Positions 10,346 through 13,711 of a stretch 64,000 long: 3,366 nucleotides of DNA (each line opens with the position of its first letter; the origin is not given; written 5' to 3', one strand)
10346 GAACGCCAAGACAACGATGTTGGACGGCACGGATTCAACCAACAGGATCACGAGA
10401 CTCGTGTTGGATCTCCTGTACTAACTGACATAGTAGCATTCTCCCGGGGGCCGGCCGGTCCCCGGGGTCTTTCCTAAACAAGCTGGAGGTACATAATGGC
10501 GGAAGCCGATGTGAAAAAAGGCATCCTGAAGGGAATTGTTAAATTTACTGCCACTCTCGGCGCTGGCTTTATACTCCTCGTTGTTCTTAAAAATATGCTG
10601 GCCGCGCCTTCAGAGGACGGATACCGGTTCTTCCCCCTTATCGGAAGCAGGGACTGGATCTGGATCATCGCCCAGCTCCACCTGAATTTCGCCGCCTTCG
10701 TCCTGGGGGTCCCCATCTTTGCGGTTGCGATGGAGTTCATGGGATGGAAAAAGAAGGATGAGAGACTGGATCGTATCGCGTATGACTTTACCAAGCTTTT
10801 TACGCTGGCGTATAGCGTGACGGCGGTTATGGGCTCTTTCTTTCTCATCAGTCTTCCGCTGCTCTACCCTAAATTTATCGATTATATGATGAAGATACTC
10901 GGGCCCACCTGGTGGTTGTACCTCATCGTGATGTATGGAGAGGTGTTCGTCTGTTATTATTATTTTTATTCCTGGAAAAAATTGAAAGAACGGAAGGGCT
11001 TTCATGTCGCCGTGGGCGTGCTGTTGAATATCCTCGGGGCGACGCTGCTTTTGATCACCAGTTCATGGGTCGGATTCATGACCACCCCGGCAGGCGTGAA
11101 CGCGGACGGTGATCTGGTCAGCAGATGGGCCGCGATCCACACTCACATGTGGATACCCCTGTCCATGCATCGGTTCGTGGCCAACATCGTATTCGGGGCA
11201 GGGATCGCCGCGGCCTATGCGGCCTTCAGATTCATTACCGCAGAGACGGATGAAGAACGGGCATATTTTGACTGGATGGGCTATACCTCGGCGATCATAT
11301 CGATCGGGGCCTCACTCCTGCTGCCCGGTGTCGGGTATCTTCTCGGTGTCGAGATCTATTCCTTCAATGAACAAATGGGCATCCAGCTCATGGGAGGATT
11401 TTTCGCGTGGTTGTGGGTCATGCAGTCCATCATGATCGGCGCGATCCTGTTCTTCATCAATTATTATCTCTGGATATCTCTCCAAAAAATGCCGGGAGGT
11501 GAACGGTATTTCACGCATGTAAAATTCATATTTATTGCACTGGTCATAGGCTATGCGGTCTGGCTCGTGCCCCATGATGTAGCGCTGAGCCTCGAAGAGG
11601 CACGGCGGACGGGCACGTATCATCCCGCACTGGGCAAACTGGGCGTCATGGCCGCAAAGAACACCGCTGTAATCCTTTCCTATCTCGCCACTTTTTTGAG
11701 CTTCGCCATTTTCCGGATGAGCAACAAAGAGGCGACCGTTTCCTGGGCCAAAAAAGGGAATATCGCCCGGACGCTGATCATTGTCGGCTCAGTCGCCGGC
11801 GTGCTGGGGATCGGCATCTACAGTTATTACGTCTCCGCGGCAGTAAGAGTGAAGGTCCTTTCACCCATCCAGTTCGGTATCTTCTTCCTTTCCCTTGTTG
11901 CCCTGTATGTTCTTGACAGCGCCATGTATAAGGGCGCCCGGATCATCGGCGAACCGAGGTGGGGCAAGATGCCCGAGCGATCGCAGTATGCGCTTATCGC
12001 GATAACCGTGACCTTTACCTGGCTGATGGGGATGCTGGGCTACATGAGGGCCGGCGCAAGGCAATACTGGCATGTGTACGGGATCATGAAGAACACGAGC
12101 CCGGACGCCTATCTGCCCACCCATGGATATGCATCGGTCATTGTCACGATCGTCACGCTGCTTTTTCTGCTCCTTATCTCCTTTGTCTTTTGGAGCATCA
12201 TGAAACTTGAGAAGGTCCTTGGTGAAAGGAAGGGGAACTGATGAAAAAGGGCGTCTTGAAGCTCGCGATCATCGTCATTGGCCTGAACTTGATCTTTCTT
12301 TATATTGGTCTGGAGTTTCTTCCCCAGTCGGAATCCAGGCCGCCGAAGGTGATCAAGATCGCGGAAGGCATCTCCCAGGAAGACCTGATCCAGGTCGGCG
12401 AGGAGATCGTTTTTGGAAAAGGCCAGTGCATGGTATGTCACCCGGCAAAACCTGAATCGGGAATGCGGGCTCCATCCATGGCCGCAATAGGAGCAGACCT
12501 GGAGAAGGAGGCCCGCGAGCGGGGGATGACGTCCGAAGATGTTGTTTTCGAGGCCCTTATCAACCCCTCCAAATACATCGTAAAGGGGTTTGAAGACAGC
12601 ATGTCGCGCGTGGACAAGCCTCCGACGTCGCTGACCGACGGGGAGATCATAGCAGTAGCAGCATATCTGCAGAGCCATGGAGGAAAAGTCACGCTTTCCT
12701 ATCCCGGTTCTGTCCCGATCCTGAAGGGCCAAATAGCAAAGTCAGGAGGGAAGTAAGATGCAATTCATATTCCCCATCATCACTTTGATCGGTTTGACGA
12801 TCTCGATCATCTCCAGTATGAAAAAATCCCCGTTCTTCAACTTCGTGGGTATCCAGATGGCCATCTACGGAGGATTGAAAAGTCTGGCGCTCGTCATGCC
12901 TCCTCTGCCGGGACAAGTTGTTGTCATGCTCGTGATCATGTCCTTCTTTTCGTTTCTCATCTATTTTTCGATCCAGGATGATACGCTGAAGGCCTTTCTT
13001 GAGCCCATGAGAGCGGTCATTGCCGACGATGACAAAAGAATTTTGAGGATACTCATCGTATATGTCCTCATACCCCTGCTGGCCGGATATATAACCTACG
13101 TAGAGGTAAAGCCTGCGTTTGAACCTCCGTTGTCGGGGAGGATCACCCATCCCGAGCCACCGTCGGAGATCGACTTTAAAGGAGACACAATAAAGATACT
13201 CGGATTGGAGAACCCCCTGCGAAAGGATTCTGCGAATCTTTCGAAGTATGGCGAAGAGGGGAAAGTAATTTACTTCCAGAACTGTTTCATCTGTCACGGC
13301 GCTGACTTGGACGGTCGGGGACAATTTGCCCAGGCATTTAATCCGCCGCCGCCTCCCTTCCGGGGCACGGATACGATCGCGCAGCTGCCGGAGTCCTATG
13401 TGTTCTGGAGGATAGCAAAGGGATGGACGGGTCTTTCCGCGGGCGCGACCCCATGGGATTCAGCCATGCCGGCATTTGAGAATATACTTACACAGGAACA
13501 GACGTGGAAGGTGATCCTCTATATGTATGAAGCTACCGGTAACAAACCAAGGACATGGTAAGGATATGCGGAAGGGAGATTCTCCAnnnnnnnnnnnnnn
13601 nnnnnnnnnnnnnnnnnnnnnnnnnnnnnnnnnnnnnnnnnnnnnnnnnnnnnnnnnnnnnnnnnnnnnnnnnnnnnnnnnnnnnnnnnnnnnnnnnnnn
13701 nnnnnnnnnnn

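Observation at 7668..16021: Nine-gene 'rus-operon-like' module: cupredoxins, Cyc2-like cytochrome-porin, orphan bd-like oxidase and anchored c-cytochromes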

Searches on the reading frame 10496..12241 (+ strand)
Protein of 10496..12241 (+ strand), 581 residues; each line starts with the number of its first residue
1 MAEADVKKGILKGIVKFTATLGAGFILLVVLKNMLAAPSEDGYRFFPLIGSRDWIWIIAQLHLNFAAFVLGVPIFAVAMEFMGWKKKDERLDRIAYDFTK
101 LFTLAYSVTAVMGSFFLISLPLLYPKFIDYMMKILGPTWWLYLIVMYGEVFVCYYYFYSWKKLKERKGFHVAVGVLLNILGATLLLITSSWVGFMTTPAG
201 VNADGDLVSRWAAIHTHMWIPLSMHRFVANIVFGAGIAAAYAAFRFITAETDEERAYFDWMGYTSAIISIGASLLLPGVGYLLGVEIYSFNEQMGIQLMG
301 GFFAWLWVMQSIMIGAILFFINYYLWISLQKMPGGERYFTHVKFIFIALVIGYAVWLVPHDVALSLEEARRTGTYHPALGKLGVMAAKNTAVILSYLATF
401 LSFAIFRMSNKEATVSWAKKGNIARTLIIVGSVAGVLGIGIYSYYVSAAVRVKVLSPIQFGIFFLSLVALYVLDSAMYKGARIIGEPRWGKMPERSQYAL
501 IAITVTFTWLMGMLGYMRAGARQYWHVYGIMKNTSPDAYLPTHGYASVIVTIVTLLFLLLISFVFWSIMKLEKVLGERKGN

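Call 3: search_protein_families(library=pfam, proteins=[window:10496-12241:+], max_evalue=0.1)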
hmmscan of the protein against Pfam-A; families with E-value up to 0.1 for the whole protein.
window:10496-12241:+ (581 aa): 1 family
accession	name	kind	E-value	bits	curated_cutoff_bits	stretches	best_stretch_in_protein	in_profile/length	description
PF01654.22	Cyt_bd_oxida_I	-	7e-16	58.2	26.2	1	58-286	9-236/418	Cytochrome bd terminal oxidase subunit I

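Call 4: search_protein_families(library=ncbifam, proteins=[window:10496-12241:+], max_evalue=0.1)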
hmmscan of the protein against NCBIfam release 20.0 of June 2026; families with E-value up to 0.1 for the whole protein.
window:10496-12241:+ (581 aa): 0 families

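Call 8: find_encoding_contigs(protein=window:10496-12241:+, flank=10000, max_places=6)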
Protein window:10496-12241:+ (581 aa): no gene with exactly this product is on record in the collection.

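Call 9: find_related_loci(query=window:10496-12238:+, collection=genome_contigs, flank=10000)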
Query window:10496-12238:+ (581 aa) in genome_contigs; peptide patterns used: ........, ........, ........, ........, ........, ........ (x = any residue, [..] = any of these).
55 stretches matched a pattern; 42 encode a relative of the query (tblastn E <= 1e-3); 40 distinct loci.
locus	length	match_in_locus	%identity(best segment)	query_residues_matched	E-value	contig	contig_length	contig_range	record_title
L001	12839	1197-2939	85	1-581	0e+0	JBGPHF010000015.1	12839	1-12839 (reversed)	MAG: Nitrospirota bacterium isolate OBJ_0618_7090110_365 k141_7567613_length_12839_cov_52.2332, whole genome shotgun seq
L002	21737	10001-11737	85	1-579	0e+0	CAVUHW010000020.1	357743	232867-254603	MAG: Nitrospirota bacterium isolate MFD02199.bin.2.126 genome assembly, contig: contig_46014, whole genome shotgun seque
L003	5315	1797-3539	84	1-581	0e+0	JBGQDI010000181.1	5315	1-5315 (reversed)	MAG: Nitrospirota bacterium isolate OBJ2_061818_110_2 k141_1659870_length_5315_cov_9.3175, whole genome shotgun sequence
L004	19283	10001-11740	84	1-580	0e+0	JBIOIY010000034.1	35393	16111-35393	MAG: Thermodesulfovibrionales bacterium isolate GcC11-22 k141_878491_length_35393_cov_102.5380, whole genome shotgun seq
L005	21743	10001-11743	86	1-581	0e+0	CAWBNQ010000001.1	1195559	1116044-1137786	MAG: Nitrospirota bacterium isolate MFD01299.bin.1.15 genome assembly, contig: contig_15494, whole genome shotgun sequen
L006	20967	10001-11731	85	1-577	0e+0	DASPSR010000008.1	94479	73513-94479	MAG TPA_asm: Nitrospirota bacterium isolate SMAG_U12256 k141_593315, whole genome shotgun sequence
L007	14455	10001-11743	83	1-581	0e+0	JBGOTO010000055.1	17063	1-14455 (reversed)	MAG: Nitrospirota bacterium isolate OBJ_0618_7090110_160 k141_1434775_length_17063_cov_15.0145, whole genome shotgun seq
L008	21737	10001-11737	78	1-579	0e+0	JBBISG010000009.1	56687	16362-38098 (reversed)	MAG: Nitrospirota bacterium isolate BQF270218_bin_368 NODE_392_length_56687_cov_3.00537, whole genome shotgun sequence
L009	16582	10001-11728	79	4-579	0e+0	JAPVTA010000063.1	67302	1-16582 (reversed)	MAG: Thermodesulfobacteriota bacterium isolate MW3_metabat.11 k97_132638, whole genome shotgun sequence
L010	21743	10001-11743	75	1-581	0e+0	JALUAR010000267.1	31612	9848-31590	MAG: Thermodesulfovibrio sp. isolate S141_metabat2_scaf2bin.236 S141_NODE_902_length_31612_cov_1.691790, whole genome sh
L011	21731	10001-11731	73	1-577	0e+0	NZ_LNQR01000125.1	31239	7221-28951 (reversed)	Candidatus Magnetominusculus xianensis strain HCH-1 contig125, whole genome shotgun sequence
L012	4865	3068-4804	75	1-579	0e+0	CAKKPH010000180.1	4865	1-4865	Thermodesulfovibrionales bacterium isolate Hainich-H32-bin144-1 genome assembly, contig: H32-bin144_1_Hain_PNK108_H32_02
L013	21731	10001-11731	74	1-577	0e+0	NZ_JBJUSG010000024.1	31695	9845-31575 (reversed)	Candidatus Magnetominusculus dajiuhuensis isolate DJH-1 NODE_262_length_31695_cov_2771.158312, whole genome shotgun sequ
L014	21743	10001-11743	75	1-581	0e+0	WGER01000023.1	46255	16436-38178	MAG: Nitrospirae bacterium isolate S146_51 k151_257621, whole genome shotgun sequence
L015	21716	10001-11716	73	1-572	0e+0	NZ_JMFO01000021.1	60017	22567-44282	Candidatus Magnetobacterium casense strain MYR-1 contig_21, whole genome shotgun sequence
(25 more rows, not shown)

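Call 26: search_solved_structures(query=window:10496-12238:+, max_evalue=1, show_alignments=2)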
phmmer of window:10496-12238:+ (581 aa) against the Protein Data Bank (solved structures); distinct sequences matched with E-value up to 1: 1.
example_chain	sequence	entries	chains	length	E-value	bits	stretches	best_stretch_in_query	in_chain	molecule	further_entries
5doq_A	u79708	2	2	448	2.1e-08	36.5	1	46-214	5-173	Bd-type quinol oxidase subunit I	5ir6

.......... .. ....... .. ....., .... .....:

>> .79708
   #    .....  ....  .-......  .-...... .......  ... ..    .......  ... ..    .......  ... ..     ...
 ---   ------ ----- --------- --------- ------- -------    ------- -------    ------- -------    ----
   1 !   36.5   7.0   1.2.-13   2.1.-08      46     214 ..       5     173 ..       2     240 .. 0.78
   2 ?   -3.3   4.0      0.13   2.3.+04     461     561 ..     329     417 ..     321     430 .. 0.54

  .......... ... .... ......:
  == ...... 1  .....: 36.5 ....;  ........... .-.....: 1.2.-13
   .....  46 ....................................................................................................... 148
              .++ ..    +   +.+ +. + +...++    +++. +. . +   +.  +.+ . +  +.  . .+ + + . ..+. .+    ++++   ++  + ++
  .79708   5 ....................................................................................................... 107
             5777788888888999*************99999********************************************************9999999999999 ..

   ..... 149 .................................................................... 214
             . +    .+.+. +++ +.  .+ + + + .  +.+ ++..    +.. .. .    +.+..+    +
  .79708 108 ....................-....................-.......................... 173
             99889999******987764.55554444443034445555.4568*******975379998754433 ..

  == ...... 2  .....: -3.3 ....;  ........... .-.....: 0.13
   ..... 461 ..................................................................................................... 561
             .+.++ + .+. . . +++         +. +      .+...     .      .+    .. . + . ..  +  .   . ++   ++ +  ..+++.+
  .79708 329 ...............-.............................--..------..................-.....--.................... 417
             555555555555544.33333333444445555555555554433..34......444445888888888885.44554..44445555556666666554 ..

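Call 47: search_protein_families(library=pfam, proteins=[L011:2385-4616:+, L011:4613-5521:+, L011:5508-6368:+, L011:6397-7350:+, L011:7537-8616:+, L011:8613-9104:+, L011:14600-15055:+, L011:15580-16026:+, L011:16027-17187:+, L011:17180-17857:+], max_evalue=0.01)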
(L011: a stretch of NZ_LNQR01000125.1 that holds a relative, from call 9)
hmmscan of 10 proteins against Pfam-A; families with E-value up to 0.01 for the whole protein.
L011:2385-4616:+ (743 aa): 3 families
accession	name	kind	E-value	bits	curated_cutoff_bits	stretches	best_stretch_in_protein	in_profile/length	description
PF05048.19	NosD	-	1.4e-35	123.1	23.6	1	450-644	2-212/212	Periplasmic copper-binding protein (NosD)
PF13229.12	Beta_helix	-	3.7e-20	72.6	25.9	1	467-617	2-158/158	Right handed beta helix region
PF12801.12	Fer4_5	-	4.1e-16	59.1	22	2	96-139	2-44/48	4Fe-4S binding domain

L011:4613-5521:+ (302 aa): 8 families
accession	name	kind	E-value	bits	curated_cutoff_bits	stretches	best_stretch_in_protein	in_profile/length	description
PF00005.33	ABC_tran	-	6.2e-33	114.7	25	1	19-159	2-137/137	ABC transporter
PF13304.12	AAA_21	-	1.3e-14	55.4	27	2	122-189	232-298/304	AAA domain, putative AbiEii toxin, Type IV TA system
PF02463.25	SMC_N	-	0.00013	21.9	40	0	29-46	25-42/220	RecF/RecN/SMC N terminal domain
PF13555.12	AAA_29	-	0.0003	20.9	27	1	20-49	14-43/61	P-loop containing region of AAA domain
PF13732.12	DrrA1-3_C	-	0.0008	20.5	27.4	1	242-298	21-77/81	ATP-binding protein DrrA1-3-like, C-terminal domain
PF00488.27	MutS_V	-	0.00086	19.8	30.2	0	94-209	24-141/188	MutS domain V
PF13476.12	AAA_23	-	0.00099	20.2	27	1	19-47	11-38/201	AAA domain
PF00004.35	AAA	-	0.0035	18.2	21.2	0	33-202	3-121/131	ATPase family associated with various cellular activities (AAA)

L011:5508-6368:+ (286 aa): 4 families
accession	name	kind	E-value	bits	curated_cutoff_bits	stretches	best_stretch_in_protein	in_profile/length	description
PF12679.13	ABC2_membrane_2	-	5.2e-29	101.8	27.2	1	19-283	2-281/283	ABC-2 family transporter protein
PF12730.13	ABC2_membrane_4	-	4e-06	27.3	27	1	30-196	13-177/179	ABC-2 family transporter protein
PF13346.12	ABC2_membrane_5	-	6e-05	23.1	25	1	70-200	34-164/205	ABC-2 family transporter protein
PF12698.13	ABC2_membrane_3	-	0.00027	20.6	31.6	1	70-233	163-314/347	ABC-2 family transporter protein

L011:6397-7350:+ (317 aa): 7 families
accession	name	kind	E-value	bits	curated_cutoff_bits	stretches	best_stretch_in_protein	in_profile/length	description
PF13620.12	CarboxypepD_reg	-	3.5e-08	34.1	32.3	1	205-258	28-81/82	Carboxypeptidase regulatory-like domain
PF07610.17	DUF1573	-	7.5e-08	32.7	26.1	1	278-314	2-38/98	Protein of unknown function (DUF1573)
PF13715.12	CarbopepD_reg_2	-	9e-08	32.5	32.2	1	200-255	19-73/88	CarboxypepD_reg-like domain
PF14686.12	fn3_3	-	8.5e-07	29.1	24.4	1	204-249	24-71/75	Polysaccharide lyase family 4, domain II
PF22544.2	HYDIN_VesB_CFA65-like_Ig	-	7.4e-06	26.6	25.5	1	275-314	1-40/100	HYDIN/CFA65/VesB-like, Ig-like domain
PF17802.7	SpaA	-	0.0036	17.9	23.1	0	208-237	35-64/91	Prealbumin-like fold domain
PF09430.16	EMC7_beta-sandw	-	0.0036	17.9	26.6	1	206-246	20-60/122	ER membrane protein complex subunit 7, beta-sandwich domain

L011:7537-8616:+ (359 aa): 1 family
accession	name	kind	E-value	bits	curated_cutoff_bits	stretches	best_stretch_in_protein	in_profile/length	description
PF01841.26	Transglut_core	-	4.9e-09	36.9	23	1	173-284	2-107/108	Transglutaminase-like superfamily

L011:8613-9104:+ (163 aa): 6 families
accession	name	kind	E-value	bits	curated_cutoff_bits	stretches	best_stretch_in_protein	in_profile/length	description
PF00578.27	AhpC-TSA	-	2.5e-12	47.3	26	1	27-142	2-122/124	AhpC/TSA family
PF13905.12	Thioredoxin_8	-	1.6e-09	38.4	27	1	51-139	2-92/94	Thioredoxin-like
PF08534.16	Redoxin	-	1.2e-07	32.1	26.6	1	25-144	1-132/148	Redoxin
PF13098.12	Thioredoxin_2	-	1.5e-06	28.9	27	1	51-154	6-100/104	Thioredoxin-like domain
PF00085.26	Thioredoxin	-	0.00019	21.8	23.5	0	116-159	60-102/103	Thioredoxin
PF00462.30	Glutaredoxin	-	0.00043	20.9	22.9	1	54-84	1-31/60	Glutaredoxin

L011:14600-15055:+ (151 aa): 1 family
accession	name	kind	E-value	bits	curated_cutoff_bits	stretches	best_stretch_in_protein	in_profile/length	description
PF05573.18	NosL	-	1.6e-40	138.9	24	1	15-139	2-131/131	NosL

L011:15580-16026:+ (148 aa): 0 families

L011:16027-17187:+ (386 aa): 2 families
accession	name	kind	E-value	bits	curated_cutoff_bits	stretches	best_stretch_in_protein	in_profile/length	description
PF12704.14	MacB_PCD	-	5.2e-25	89.4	27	1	18-219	1-200/207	MacB-like periplasmic core domain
PF02687.27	FtsX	-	5.6e-20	72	25.5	1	257-379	5-120/120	FtsX-like permease C-terminal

L011:17180-17857:+ (225 aa): 5 families
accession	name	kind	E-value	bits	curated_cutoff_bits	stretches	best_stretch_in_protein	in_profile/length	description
PF00005.33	ABC_tran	-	8.2e-34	117.6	25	1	25-173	1-136/137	ABC transporter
PF02463.25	SMC_N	-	9.1e-09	35.5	40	1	20-216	10-212/220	RecF/RecN/SMC N terminal domain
PF13304.12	AAA_21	-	6.1e-05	23.7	27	0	118-205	213-302/304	AAA domain, putative AbiEii toxin, Type IV TA system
PF09818.15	ABC_ATPase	-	0.0065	16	23.2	0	30-54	75-98/283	P-loop domain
PF13555.12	AAA_29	-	0.0096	16.1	27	0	29-52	16-39/61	P-loop containing region of AAA domain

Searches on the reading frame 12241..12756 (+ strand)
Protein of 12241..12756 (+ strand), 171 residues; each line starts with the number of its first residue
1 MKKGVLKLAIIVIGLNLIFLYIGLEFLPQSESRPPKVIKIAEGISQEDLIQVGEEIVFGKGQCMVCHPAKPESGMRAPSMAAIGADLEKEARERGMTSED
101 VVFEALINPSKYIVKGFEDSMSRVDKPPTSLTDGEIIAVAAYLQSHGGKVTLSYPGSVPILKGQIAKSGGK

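Call 3: search_protein_families(library=pfam, proteins=[window:12241-12756:+], max_evalue=0.1)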
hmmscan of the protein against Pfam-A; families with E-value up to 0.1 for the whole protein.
window:12241-12756:+ (171 aa): 2 families
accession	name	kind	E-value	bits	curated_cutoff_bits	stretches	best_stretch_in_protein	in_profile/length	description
PF00034.26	Cytochrom_C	-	0.00054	21.7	21.3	1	57-145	7-88/90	Cytochrome c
PF13442.11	Cytochrome_CBB3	-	0.0076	17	27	1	58-143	10-68/68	Cytochrome C oxidase, cbb3-type, subunit III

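Call 4: search_protein_families(library=ncbifam, proteins=[window:12241-12756:+], max_evalue=0.1)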
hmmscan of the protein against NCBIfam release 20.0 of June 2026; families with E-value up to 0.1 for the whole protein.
window:12241-12756:+ (171 aa): 5 families
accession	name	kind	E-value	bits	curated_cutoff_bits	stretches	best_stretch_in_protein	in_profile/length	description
TIGR04485.1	thiosulf_SoxX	equivalog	9.9e-05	23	61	1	60-145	2-77/78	sulfur oxidation c-type cytochrome SoxX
TIGR02603.1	CxxCH_TIGR02603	domain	0.00016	21.7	68.15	1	53-156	6-89/134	putative heme-binding domain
NF050122.1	bc1_QcrC_actin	exception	0.0035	16.7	200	0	43-85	34-74/253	cytochrome bc1 complex diheme cytochrome c subunit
NF045774.1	cytochro_C551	exception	0.01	15.8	118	1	53-90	42-76/110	cytochrome c551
TIGR03981.2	SAM_quin_mod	hypoth_equivalog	0.094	11.6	340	1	52-81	269-298/411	His-Xaa-Ser system-associated MauG-like protein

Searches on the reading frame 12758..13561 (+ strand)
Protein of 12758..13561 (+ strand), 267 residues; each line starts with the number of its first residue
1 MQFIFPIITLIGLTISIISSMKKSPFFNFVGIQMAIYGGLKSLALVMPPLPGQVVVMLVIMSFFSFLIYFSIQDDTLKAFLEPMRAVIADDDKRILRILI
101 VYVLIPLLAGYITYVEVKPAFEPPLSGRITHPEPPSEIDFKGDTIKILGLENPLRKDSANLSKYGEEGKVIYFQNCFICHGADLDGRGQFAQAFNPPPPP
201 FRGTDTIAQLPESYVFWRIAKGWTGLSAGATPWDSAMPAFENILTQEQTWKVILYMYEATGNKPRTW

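Call 3: search_protein_families(library=pfam, proteins=[window:12758-13561:+], max_evalue=0.1)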
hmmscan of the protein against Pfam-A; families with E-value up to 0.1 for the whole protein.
window:12758-13561:+ (267 aa): 2 families
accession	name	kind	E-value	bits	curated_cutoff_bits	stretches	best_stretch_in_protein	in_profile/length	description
PF00034.26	Cytochrom_C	-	1.3e-07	33.2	21.3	1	166-256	2-86/90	Cytochrome c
PF13442.11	Cytochrome_CBB3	-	1.4e-07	32.1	27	1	166-256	4-68/68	Cytochrome C oxidase, cbb3-type, subunit III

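Call 4: search_protein_families(library=ncbifam, proteins=[window:12758-13561:+], max_evalue=0.1)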
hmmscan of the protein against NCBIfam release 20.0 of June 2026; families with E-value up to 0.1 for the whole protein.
window:12758-13561:+ (267 aa): 8 families
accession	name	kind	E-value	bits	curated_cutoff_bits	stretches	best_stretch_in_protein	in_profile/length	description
NF011054.0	PRK14486.1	equivalog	2.9e-09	36.8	447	1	148-258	202-289/294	putative bifunctional cbb3-type cytochrome c oxidase subunit II/cytochrome c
TIGR04494.1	c550_PedF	equivalog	9.6e-05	22.3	122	1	151-256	40-127/133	cytochrome c-550 PedF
NF050122.1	bc1_QcrC_actin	exception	0.00083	18.7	200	1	160-188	36-64/253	cytochrome bc1 complex diheme cytochrome c subunit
TIGR00782.1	ccoP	equivalog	0.0011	18.3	179.95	1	161-263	102-196/285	cytochrome-c oxidase, cbb3-type subunit III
NF045774.1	cytochro_C551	exception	0.0076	16.2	118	1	162-187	36-61/110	cytochrome c551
NF033864.1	cytochrome579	equivalog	0.012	15.4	280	1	174-256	60-136/179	cytochrome 579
NF045930.1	Cytc6PetJCyano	equivalog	0.017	15.1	135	0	235-258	81-104/110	cytochrome c6 PetJ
NF045773.1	cytochro_C550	exception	0.035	14.1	125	1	165-187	49-71/118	cytochrome c550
